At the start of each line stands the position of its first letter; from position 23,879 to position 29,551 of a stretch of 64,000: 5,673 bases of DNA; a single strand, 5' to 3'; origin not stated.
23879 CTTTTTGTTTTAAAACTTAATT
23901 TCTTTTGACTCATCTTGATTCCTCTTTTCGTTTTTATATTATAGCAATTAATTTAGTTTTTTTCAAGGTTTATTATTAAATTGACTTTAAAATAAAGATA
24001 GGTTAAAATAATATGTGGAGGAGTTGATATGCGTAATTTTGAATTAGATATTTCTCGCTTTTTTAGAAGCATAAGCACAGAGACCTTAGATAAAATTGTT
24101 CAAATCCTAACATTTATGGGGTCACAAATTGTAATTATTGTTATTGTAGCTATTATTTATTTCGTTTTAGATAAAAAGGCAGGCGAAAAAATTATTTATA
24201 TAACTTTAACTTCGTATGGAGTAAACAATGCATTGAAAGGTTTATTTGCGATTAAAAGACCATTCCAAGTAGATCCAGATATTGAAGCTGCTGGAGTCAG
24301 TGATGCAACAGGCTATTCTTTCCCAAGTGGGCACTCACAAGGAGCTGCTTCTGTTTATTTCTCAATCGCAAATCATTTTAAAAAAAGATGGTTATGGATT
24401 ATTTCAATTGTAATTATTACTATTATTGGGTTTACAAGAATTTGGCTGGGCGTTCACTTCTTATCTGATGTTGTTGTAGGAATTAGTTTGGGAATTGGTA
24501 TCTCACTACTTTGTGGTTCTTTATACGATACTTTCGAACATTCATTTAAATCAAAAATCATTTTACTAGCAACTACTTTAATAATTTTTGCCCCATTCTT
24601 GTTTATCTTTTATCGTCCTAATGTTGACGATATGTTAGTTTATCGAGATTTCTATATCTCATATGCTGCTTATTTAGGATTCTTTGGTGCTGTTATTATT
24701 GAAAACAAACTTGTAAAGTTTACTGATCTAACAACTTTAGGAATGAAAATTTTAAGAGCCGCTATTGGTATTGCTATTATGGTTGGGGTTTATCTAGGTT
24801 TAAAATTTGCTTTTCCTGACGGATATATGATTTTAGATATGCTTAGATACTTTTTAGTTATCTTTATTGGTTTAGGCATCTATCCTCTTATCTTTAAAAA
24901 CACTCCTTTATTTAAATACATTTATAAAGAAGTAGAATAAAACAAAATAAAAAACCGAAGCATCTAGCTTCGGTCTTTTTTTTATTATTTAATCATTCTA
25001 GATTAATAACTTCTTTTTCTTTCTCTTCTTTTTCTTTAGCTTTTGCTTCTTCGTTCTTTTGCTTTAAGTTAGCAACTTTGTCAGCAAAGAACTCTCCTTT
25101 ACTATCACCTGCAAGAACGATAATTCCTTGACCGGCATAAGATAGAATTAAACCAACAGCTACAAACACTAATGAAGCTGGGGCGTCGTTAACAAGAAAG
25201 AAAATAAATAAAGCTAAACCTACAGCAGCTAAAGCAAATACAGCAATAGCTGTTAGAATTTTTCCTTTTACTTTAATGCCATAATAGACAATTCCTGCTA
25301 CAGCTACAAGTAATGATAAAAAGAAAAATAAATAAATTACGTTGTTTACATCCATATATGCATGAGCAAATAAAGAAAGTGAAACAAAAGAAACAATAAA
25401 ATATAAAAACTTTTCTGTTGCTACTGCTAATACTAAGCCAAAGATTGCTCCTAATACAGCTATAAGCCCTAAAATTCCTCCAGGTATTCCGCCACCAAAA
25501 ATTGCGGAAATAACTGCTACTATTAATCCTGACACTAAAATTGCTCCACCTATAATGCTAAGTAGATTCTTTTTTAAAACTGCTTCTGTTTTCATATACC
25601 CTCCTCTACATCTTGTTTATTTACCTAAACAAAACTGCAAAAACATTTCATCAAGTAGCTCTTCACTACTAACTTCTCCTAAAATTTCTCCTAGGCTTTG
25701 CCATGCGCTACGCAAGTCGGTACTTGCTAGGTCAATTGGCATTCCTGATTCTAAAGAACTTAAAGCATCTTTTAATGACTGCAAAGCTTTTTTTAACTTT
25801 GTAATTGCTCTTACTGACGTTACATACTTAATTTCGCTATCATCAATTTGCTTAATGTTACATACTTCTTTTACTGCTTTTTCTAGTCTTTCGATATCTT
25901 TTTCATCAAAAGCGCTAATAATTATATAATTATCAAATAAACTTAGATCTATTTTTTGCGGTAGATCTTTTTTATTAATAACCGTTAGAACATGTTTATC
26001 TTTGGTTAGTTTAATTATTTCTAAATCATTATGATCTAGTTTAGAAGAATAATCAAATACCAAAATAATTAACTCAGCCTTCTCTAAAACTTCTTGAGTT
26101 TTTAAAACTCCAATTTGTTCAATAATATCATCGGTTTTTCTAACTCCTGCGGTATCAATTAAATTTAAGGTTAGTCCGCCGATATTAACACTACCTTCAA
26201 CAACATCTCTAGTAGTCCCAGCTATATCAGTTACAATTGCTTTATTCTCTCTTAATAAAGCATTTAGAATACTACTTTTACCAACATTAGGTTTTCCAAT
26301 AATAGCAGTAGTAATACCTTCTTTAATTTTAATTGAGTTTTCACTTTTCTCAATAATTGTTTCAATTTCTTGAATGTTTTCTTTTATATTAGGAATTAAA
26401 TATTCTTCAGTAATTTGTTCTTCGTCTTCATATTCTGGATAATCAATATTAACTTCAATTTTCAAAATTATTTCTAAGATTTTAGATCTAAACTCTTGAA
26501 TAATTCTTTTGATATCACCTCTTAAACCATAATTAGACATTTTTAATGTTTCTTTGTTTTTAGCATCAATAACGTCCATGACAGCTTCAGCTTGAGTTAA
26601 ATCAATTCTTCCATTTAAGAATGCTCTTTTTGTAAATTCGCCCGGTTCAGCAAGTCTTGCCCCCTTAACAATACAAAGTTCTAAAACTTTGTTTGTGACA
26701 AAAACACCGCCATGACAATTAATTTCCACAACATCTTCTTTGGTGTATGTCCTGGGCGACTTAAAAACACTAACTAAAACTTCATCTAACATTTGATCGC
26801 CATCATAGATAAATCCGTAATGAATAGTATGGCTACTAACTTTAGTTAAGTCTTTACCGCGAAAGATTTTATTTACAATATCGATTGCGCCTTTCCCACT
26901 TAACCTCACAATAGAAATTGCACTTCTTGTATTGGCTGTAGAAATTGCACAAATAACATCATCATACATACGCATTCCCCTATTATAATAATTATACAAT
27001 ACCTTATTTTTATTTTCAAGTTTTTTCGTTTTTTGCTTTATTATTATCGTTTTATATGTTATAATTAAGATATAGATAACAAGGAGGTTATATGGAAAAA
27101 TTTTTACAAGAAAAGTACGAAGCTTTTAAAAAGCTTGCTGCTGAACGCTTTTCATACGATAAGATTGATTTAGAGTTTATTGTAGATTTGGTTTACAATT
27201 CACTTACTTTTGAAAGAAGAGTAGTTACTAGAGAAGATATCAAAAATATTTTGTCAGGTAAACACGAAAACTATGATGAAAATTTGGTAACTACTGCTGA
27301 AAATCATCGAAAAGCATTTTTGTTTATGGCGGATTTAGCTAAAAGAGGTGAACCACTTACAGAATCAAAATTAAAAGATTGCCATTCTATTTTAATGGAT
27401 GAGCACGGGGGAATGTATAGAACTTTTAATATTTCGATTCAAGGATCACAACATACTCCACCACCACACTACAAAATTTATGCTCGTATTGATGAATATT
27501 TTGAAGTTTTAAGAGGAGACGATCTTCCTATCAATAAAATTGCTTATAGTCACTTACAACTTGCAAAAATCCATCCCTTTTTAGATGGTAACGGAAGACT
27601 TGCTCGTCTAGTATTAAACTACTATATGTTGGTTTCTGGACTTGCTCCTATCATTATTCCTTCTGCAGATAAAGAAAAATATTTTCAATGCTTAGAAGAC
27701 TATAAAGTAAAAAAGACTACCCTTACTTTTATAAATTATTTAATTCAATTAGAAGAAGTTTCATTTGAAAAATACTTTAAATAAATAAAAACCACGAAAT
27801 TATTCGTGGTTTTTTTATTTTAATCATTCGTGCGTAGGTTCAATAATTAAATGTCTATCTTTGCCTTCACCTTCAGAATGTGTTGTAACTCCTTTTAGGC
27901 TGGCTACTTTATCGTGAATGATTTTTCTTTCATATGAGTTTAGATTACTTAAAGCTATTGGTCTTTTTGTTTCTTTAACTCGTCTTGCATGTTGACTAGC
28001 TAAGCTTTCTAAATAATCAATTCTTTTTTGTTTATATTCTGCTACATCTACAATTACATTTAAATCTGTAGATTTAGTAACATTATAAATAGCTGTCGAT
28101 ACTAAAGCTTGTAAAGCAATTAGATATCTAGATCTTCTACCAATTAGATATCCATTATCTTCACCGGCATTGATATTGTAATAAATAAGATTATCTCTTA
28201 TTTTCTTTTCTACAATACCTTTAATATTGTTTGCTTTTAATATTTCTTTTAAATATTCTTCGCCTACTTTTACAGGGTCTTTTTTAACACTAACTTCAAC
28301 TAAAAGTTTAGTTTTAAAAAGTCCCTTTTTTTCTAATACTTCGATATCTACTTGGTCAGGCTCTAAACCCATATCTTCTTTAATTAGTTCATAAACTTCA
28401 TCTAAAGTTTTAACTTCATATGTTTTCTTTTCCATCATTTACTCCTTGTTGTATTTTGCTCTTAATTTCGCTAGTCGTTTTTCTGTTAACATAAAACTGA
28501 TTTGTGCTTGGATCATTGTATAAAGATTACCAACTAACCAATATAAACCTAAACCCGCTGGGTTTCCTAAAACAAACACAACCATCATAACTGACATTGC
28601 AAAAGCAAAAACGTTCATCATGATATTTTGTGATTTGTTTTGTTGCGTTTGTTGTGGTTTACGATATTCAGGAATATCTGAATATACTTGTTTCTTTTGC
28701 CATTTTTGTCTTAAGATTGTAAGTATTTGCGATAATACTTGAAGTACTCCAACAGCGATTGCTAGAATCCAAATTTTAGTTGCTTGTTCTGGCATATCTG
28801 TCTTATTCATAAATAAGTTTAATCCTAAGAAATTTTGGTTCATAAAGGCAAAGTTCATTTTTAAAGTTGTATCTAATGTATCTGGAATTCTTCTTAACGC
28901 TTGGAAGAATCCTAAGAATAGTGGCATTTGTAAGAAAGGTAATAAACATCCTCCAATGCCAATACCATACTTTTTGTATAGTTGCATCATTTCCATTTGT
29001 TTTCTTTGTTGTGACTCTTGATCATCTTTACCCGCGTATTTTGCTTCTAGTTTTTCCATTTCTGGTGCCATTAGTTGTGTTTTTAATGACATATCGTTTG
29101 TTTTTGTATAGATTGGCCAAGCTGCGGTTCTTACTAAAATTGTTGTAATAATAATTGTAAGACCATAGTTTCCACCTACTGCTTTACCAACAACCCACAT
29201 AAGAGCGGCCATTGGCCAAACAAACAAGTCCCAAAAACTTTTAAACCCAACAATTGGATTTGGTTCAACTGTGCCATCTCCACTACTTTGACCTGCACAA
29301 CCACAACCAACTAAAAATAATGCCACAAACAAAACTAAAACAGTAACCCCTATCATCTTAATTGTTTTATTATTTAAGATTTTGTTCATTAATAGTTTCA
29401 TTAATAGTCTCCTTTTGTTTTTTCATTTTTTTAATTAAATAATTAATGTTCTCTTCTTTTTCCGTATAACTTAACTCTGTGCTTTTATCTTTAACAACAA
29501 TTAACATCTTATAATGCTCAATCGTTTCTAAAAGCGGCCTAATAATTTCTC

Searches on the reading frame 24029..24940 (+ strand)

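Call 66: search_protein_families(library=pfam, proteins=[window:24029-24940:+], max_evalue=0.0001)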
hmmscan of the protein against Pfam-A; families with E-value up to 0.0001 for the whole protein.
window:24029-24940:+ (303 aa): 2 families
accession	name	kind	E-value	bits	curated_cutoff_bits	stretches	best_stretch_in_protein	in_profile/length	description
PF01569.27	PAP2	-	6.1e-20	71.7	27.2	1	55-163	5-122/130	PAP2 superfamily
PF14378.12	PAP2_3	-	1.2e-07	32.2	27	1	89-159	118-188/190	PAP2 superfamily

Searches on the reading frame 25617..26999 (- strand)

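Call 11: search_protein_families(library=ncbifam, proteins=[window:25617-26999:-], max_evalue=0.001)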
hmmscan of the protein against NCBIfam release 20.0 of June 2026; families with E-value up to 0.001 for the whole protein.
window:25617-26999:- (460 aa): 17 families
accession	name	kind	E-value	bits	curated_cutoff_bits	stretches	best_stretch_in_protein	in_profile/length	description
TIGR00450.1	mnmE_trmE_thdF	equivalog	3e-127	425.4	252.6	1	21-460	2-446/446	tRNA uridine-5-carboxymethylaminomethyl(34) synthesis GTPase MnmE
NF003661.0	PRK05291.1-3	equivalog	3.5e-113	379.3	380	1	13-460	3-448/448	tRNA uridine-5-carboxymethylaminomethyl(34) synthesis GTPase MnmE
TIGR03594.1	GTPase_EngA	equivalog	2.5e-34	119.1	306.7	1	209-349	153-302/432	ribosome biogenesis GTPase Der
NF007071.0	PRK09518.1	equivalog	1.5e-25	89.8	953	1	222-355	438-576/706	bifunctional cytidylate kinase/GTPase Der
NF002828.0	PRK03003.1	equivalog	1.8e-25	89.5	631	1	215-346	200-336/477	ribosome biogenesis GTPase Der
TIGR03918.1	GTP_HydF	equivalog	3.2e-24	85.5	325.55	1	229-384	8-171/392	[FeFe] hydrogenase H-cluster maturation GTPase HydF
TIGR00231.1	small_GTP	domain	1.9e-22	79.8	42.5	1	231-351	6-127/164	GTP-binding protein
NF000908.1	PRK00089.1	equivalog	2.8e-20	72.8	237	1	231-380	6-167/291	GTPase Era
TIGR00436.1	era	equivalog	1.7e-14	53.9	116.25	1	231-370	3-143/270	GTPase Era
TIGR00437.1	feoB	equivalog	8.6e-12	44.5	315.65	1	235-413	1-189/594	ferrous iron transport protein B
TIGR03596.1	GTPase_YlqF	equivalog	9.1e-11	41.6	208.2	1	205-286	94-173/276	ribosome biogenesis GTPase YlqF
TIGR03156.1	GTP_HflX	equivalog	2.5e-09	36.5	216.75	1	202-378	163-349/351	GTPase HflX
TIGR03597.1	GTPase_YqeH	equivalog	6.8e-07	28.8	297.4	1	208-312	138-241/361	ribosome biogenesis GTPase YqeH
TIGR03598.1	GTPase_YsxC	equivalog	2e-06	27.6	124.45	1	221-345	11-140/186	ribosome biogenesis GTP-binding protein YihA/YsxC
TIGR00991.1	3a0901s02IAP34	subfamily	9.8e-06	24.8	421.55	1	228-330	38-142/313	GTP-binding protein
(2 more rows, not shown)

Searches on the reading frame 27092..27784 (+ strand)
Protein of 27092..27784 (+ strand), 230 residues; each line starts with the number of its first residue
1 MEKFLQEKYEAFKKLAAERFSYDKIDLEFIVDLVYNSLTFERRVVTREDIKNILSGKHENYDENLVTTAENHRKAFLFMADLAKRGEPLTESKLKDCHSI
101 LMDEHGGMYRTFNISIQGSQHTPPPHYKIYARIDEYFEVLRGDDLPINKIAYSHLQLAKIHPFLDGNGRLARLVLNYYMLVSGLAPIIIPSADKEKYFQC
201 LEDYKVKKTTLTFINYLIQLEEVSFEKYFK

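Call 66: search_protein_families(library=pfam, proteins=[window:27092-27784:+], max_evalue=0.0001)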
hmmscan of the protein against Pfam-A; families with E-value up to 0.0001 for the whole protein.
window:27092-27784:+ (230 aa): 1 family
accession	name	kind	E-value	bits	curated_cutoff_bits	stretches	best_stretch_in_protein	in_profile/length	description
PF02661.23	Fic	-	1.9e-20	74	24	1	88-178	1-92/93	Fic/DOC family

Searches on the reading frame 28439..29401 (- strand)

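Call 11: search_protein_families(library=ncbifam, proteins=[window:28439-29401:-], max_evalue=0.001)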
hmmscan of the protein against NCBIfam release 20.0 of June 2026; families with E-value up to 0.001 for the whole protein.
window:28439-29401:- (320 aa): 22 families
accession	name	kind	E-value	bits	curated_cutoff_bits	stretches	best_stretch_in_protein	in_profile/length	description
NF002803.0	PRK02944.1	equivalog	3.4e-39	134.8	377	2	20-175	6-155/255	YidC family membrane integrase SpoIIIJ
TIGR03592.1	yidC_oxa1_cterm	subfamily_domain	1.9e-37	129.2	84.3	1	78-301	1-188/191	membrane protein insertase YidC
NF002356.0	PRK01318.2-3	equivalog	5.3e-25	87.8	460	2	75-167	369-459/627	membrane protein insertase YidC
NF002350.0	PRK01315.1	equivalog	1.2e-24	87.1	282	1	67-300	30-252/329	membrane protein insertase YidC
NF002567.0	PRK02201.1-2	equivalog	8.5e-24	84.1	452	1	56-299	400-629/651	membrane protein insertase YidC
NF002357.0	PRK01318.2-4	equivalog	1.6e-22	80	479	2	63-169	320-421/532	membrane protein insertase YidC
NF002687.0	PRK02463.1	equivalog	7.4e-22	77.6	425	2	12-170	3-158/307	membrane protein insertase YidC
NF002351.0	PRK01318.1-1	equivalog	2.3e-21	76.1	740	2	62-169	337-439/545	membrane protein insertase YidC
NF002566.0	PRK02201.1-1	equivalog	3.9e-20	72.2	342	1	54-319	115-372/380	membrane protein insertase YidC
NF002354.0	PRK01318.2-1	equivalog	3.4e-18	65.4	1094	1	76-169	350-439/548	membrane protein insertase YidC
NF002353.0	PRK01318.1-4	equivalog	7.1e-18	64.5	365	1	62-301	361-571/596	membrane protein insertase YidC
NF002734.0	PRK02654.1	equivalog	6.5e-17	61.5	324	1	78-174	26-121/384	membrane protein insertase YidC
NF002352.0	PRK01318.1-3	equivalog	1.1e-16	61.1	447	1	69-168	360-457/562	membrane protein insertase YidC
NF002355.0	PRK01318.2-2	equivalog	8.6e-16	57.5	891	1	77-301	395-592/602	membrane protein insertase YidC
NF002359.0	PRK01318.2-6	equivalog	3.7e-15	55.3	600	1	78-296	379-571/624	membrane protein insertase YidC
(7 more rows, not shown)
